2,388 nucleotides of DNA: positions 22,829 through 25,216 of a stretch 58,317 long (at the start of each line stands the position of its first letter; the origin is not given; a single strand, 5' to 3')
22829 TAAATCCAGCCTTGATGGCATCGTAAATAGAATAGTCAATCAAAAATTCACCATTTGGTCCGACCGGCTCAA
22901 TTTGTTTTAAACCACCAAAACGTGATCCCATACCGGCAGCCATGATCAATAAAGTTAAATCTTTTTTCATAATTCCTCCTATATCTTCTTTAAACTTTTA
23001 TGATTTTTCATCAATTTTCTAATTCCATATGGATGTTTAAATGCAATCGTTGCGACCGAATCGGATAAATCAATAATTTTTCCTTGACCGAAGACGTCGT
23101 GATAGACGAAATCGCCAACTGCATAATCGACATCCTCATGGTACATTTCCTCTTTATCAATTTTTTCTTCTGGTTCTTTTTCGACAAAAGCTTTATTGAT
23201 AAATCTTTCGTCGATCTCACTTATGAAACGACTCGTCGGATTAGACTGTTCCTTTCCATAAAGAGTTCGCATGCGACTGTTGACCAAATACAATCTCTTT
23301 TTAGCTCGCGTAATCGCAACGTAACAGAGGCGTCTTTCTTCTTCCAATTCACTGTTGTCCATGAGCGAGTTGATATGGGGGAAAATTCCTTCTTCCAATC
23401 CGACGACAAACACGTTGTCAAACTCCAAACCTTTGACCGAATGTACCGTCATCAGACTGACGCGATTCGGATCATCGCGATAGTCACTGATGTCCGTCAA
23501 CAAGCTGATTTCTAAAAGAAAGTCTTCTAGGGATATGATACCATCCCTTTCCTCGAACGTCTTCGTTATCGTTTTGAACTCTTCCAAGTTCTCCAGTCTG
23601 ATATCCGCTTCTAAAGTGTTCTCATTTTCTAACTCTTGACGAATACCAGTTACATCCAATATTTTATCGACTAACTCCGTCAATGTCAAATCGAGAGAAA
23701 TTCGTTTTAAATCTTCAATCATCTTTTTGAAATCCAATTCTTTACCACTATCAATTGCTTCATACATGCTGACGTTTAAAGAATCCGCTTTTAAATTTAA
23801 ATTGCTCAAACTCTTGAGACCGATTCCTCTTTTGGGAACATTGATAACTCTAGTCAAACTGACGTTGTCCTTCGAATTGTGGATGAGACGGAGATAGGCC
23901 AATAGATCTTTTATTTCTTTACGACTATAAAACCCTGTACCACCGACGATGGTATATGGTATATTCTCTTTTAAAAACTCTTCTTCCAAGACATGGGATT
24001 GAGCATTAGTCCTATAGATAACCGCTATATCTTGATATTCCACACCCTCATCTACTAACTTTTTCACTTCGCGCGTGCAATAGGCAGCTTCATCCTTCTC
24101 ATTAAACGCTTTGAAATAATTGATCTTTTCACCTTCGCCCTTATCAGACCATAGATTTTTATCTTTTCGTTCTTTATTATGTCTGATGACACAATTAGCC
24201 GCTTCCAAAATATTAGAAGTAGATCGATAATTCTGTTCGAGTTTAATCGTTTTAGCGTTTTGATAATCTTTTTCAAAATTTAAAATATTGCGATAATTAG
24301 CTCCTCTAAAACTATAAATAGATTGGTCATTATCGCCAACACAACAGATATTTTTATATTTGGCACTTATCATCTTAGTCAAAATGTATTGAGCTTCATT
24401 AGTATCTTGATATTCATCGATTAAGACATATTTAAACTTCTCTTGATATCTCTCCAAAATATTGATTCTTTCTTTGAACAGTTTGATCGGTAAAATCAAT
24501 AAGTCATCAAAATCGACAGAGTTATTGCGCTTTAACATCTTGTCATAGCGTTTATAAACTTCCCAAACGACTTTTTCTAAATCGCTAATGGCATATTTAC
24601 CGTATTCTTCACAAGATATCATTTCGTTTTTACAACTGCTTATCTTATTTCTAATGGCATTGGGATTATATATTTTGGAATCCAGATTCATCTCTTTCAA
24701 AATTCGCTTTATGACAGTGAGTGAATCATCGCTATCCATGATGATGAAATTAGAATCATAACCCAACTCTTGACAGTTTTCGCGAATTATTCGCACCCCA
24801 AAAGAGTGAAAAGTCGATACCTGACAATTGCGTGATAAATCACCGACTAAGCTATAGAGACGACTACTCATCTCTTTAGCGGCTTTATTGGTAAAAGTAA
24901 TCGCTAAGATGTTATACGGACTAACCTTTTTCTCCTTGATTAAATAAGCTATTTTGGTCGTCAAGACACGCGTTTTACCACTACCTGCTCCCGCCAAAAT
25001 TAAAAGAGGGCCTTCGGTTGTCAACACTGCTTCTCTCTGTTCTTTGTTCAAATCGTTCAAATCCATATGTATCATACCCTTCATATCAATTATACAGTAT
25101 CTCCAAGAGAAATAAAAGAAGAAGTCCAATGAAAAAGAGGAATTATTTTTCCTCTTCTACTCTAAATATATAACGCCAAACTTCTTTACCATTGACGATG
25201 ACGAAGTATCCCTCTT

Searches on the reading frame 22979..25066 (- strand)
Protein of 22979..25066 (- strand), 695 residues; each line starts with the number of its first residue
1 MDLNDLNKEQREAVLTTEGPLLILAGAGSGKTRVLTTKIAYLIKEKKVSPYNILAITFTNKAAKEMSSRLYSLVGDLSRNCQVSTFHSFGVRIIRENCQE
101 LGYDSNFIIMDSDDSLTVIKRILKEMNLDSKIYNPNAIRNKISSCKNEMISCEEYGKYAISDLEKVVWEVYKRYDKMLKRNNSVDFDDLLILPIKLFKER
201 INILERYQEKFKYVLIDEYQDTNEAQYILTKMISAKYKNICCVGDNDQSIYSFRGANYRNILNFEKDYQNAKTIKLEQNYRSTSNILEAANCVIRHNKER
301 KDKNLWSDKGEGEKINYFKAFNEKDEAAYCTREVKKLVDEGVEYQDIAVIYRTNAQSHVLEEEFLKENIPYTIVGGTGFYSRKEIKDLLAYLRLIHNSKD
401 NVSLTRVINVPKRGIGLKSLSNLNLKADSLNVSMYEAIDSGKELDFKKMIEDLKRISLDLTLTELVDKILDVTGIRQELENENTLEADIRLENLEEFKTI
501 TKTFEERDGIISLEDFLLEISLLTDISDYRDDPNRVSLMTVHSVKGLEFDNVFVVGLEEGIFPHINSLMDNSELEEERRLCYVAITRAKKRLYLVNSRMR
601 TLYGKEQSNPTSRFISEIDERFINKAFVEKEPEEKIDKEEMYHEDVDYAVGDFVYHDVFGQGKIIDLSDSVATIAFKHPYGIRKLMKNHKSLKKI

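Call 12: find_related_loci(query=window:22979-25066:-, collection=genome_contigs, flank=10000)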
Query window:22979-25066:- (695 aa) in genome_contigs; peptide patterns used: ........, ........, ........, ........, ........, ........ (x = any residue, [..] = any of these).
171 stretches matched a pattern; 89 encode a relative of the query (tblastn E <= 1e-3); the best 80 are kept; 80 distinct loci.
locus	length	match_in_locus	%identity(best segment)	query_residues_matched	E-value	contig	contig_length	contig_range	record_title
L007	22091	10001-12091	75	1-695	0e+0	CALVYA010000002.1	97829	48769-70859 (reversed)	MAG: uncultured Bacilli bacterium isolate BRZ_CE__bin6 genome assembly, contig: BRZ_CE__NODE_409_length_97829_cov_12.454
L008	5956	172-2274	69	1-695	0e+0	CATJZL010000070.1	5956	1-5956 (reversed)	MAG: uncultured Bacilli bacterium isolate iMGMC-998_1678881699 genome assembly, contig: MegahitA5_151529, whole genome s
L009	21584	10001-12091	64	1-695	0e+0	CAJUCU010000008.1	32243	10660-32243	MAG TPA_asm: uncultured Bacilli bacterium isolate MGBC117562 genome assembly, contig: MGBC117562.8, whole genome shotgun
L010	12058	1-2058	65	13-695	0e+0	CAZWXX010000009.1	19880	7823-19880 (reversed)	MAG TPA_asm: uncultured Muribaculaceae bacterium isolate SRP287540_co1_66 genome assembly, contig: NODE_2766_length_1988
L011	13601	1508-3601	64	1-695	0e+0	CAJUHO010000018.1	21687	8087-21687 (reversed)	MAG TPA_asm: uncultured Bacilli bacterium isolate MGBC137871 genome assembly, contig: MGBC137871.18, whole genome shotgu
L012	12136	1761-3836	62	1-695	0e+0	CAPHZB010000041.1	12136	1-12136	MAG TPA_asm: uncultured Bacilli bacterium isolate MGBC119797 genome assembly, contig: MGBC119797.41, whole genome shotgu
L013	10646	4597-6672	62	1-695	0e+0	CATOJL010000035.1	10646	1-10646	MAG TPA_asm: uncultured Bacilli bacterium isolate MGG29184_1680015487 genome assembly, contig: SRR9205167_4485, whole ge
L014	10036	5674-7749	62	1-694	0e+0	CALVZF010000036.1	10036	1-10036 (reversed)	MAG: uncultured Bacilli bacterium isolate BRZ_CS__bin21 genome assembly, contig: BRZ_CS__NODE_8168_length_10036_cov_8.35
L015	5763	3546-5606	62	3-695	0e+0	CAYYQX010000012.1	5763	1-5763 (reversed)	MAG TPA_asm: uncultured Muribaculaceae bacterium isolate SRP192927_co3_95 genome assembly, contig: NODE_40727_length_576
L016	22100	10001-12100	59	1-695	0e+0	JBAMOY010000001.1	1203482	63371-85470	MAG: Bacilli bacterium isolate contig_25558.circular contig_25558, whole genome shotgun sequence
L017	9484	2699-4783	58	1-695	0e+0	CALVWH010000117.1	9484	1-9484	MAG: uncultured Bacilli bacterium isolate E10__bin182 genome assembly, contig: E10__k127_2787941, whole genome shotgun s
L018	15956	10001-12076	61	1-695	0e+0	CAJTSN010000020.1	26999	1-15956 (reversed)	MAG TPA_asm: uncultured Bacilli bacterium isolate MGBC111601 genome assembly, contig: MGBC111601.20, whole genome shotgu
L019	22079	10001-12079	60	1-695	0e+0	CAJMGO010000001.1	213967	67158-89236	MAG TPA_asm: uncultured Firmicutes bacterium isolate ERR414261-bin.25 genome assembly, contig: NODE_2_length_213967_cov_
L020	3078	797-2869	60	1-695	0e+0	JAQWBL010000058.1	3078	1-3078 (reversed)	MAG: Bacilli bacterium isolate STF2_219 NODE_138636_length_3078_cov_2.879702_Sandtown_F2, whole genome shotgun sequence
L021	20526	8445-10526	61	1-695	0e+0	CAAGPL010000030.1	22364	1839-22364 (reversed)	MAG TPA_asm: Bacilli bacterium, isolate HGM10825, WGS project CAAGPL010000000 data, contig: SRS820607_84_k75_63886, whol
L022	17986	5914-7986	59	3-695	0e+0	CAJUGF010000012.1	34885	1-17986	MAG TPA_asm: uncultured Bacilli bacterium isolate MGBC134914 genome assembly, contig: MGBC134914.12, whole genome shotgu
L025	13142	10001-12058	58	5-695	0e+0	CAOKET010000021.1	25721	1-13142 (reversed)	MAG TPA_asm: uncultured Tenericutes bacterium isolate SRR15604637_bin.51_metawrap_v1.3_MAG genome assembly, contig: NODE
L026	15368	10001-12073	57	3-695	0e+0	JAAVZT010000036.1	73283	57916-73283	MAG: Bacilli bacterium isolate ABMPRH_26_1 k141_1514435, whole genome shotgun sequence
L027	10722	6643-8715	57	3-695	0e+0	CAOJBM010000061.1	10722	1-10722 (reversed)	MAG TPA_asm: uncultured Tenericutes bacterium isolate SRR19759446_bin.44_metawrap_v1.3_MAG genome assembly, contig: NODE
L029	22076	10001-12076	59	3-695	0e+0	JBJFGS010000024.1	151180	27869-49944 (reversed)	MAG: Candidatus Coprovivens sp. isolate PUUB45_bin.013 NODE_25_length_151180_cov_21.050177, whole genome shotgun sequenc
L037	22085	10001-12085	55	3-695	0e+0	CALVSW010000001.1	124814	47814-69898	MAG: uncultured Bacilli bacterium isolate BRZ_LF__bin95 genome assembly, contig: BRZ_LF__NODE_107_length_124814_cov_24.6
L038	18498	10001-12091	62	1-695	0e+0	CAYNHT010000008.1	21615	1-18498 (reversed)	MAG TPA_asm: uncultured Muribaculaceae bacterium isolate SRP241341_co1_139 genome assembly, contig: NODE_2792_length_216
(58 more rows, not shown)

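Call 20: search_protein_families(library=pfam, proteins=[L022:5023-5310:+, L022:4688-5020:+, L022:3518-4675:+, L029:7309-9585:+, L027:4264-6249:+, L026:9166-9789:+, L007:9590-9937:+], max_evalue=1)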
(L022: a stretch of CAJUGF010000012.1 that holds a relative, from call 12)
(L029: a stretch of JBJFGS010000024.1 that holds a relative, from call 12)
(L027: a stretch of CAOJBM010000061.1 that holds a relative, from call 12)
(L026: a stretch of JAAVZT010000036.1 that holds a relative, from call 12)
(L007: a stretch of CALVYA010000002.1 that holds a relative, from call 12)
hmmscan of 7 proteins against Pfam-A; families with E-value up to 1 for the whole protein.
L022:5023-5310:+ (95 aa): 1 family
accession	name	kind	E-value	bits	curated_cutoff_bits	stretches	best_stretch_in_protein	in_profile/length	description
PF09632.15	Rac1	-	0.1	12.2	25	1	11-61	108-158/297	Rac1-binding domain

L022:4688-5020:+ (110 aa): 3 families
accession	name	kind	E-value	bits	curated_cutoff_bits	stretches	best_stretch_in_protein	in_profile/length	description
PF04695.18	Pex14_N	-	0.01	15.9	23.2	1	33-50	19-36/46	Pex14 N-terminal domain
PF19045.5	Ligase_CoA_2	-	0.12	12.8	23.7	1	18-56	104-141/162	Ligase-CoA domain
PF24402.1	iHKD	-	0.2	12.2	27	1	18-77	13-76/111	Inactive HKD-Rease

L022:3518-4675:+ (385 aa): 9 families
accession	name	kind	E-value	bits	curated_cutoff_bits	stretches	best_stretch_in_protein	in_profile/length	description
PF13479.12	AAA_24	-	0.00032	21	27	1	7-77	98-163/195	AAA domain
PF07926.17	TPR_MLP1_2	-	0.021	15.3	36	1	33-80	72-119/129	TPR/MLP1/MLP2-like protein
PF02646.22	RmuC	-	0.044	13.3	26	1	41-88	14-61/291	RmuC family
PF08069.17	Ribosomal_S13_N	-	0.093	13.2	25.4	0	355-380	25-50/60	Ribosomal S13/S15 N-terminal domain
PF09969.14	DUF2203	-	0.18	13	24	1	15-87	10-80/122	Uncharacterized conserved protein (DUF2203)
PF15136.11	UPF0449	-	0.31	12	27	1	18-90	13-85/98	Uncharacterised protein family UPF0449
PF09278.17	MerR-DNA-bind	-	0.39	11.8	25.4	1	44-78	30-64/65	MerR, DNA binding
PF06103.16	DUF948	-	0.47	11.1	37.2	0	118-154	23-59/89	Bacterial protein of unknown function (DUF948)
PF04791.21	LMBR1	-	0.56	9.4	31.9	1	55-160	193-297/510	LMBR1-like membrane protein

L029:7309-9585:+ (758 aa): 6 families
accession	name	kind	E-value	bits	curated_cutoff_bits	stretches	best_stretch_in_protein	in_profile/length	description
PF06419.17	COG6_N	-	0.028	15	27.4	1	111-177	47-112/114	Conserved oligomeric complex COG6, N-terminal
PF00430.23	ATP-synt_B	-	0.11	13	28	1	116-158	28-70/132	ATP synthase B/B' CF(0)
PF11890.14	DUF3410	-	0.12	12.7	31.4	0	723-748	24-49/81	Domain of unknown function (DUF3410)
PF18548.6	MetOD2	-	0.15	12.5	30.6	0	90-143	30-86/88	Metanogen output domain 2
PF24580.1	DUF7607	-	0.21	12.1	27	1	124-168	45-89/110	Domain of unknown function (DUF7607)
PF05224.17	NDT80_PhoG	-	0.24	12.1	27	1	115-183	39-107/180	NDT80 / PhoG like DNA-binding family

L027:4264-6249:+ (661 aa): 6 families
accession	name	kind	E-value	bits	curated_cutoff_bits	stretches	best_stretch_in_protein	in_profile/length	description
PF05064.18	Nsp1_C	-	0.00043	20.5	24.1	1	114-168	41-95/114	Nsp1-like C-terminal region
PF01025.24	GrpE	-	0.01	15.9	25.8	1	120-186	3-69/165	GrpE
PF10779.14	XhlA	-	0.032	14.8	34.7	1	128-170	4-46/67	Haemolysin XhlA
PF06785.16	UPF0242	-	0.044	14.3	33.5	2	175-296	43-148/194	Uncharacterised protein family (UPF0242) N-terminus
PF14372.11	hAT-like_RNase-H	-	0.17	12.6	27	0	405-429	40-64/100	hAT-like transposase, RNase-H fold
PF23338.1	PTHB1_hp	-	0.4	11.6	27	0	104-155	42-93/104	PTHB1 hairpin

L026:9166-9789:+ (207 aa): 1 family
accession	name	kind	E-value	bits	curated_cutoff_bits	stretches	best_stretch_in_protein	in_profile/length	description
PF14566.11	PTPlike_phytase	-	0.12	12.9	27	0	88-134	30-76/158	Inositol hexakisphosphate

L007:9590-9937:+ (115 aa): 0 families

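Call 119: search_protein_families(library=pfam, proteins=[L016:9293-9910:+, L038:9274-9951:+, L021:6635-8362:+, L037:5675-8962:+, L025:9118-9726:+, L029:5006-5800:+, L029:5915-6205:+, L009:8946-9809:+], max_evalue=0.001)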
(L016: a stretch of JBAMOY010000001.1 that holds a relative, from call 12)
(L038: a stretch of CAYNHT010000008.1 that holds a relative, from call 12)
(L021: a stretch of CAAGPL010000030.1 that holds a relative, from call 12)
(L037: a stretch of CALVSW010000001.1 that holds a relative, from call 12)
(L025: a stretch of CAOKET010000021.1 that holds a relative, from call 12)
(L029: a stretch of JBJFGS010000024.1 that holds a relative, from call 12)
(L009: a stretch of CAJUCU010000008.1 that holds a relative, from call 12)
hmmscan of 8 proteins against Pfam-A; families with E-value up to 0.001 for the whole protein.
L016:9293-9910:+ (205 aa): 1 family
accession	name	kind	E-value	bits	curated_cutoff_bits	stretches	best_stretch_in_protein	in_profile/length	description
PF02661.23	Fic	-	1.4e-14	55.2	24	1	51-148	2-92/93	Fic/DOC family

L038:9274-9951:+ (225 aa): 1 family
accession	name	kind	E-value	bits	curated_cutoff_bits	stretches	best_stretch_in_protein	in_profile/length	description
PF02661.23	Fic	-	1.1e-16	61.8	24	1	64-159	2-90/93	Fic/DOC family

L021:6635-8362:+ (575 aa): 2 families
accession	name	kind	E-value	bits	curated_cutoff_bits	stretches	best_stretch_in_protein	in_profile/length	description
PF04294.18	VanW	-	8.1e-45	151.9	27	1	398-527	1-130/130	VanW like protein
PF12229.13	PG_binding_4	-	4.6e-09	36.9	22.1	1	246-356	1-110/117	Putative peptidoglycan binding domain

L037:5675-8962:+ (1095 aa): 4 families
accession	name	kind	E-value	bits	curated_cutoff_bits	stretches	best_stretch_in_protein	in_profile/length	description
PF03457.19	HA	-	3.5e-90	296.7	28.4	7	562-628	4-64/64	Helicase associated domain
PF04851.21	ResIII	-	7.9e-10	39.3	22.5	1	13-153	2-161/164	Type III restriction enzyme, res subunit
PF17819.6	Tex55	-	1e-06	29.5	26.6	0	782-823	96-137/146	Testis-specific expressed protein 55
PF00270.35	DEAD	-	5.7e-06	26.6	26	1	26-152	7-158/167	DEAD/DEAH box helicase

L025:9118-9726:+ (202 aa): 0 families

L029:5006-5800:+ (264 aa): 1 family
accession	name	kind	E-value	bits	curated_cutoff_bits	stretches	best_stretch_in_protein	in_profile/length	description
PF03496.20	ADPrib_exo_Tox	-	1.7e-12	47.5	23.4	1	57-241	10-187/196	ADP-ribosyltransferase exoenzyme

L029:5915-6205:+ (96 aa): 1 family
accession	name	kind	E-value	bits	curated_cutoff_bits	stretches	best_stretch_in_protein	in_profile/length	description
PF06013.18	WXG100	-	6.9e-08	33.1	27.3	1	3-83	2-82/86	Proteins of 100 residues with WXG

L009:8946-9809:+ (287 aa): 0 families
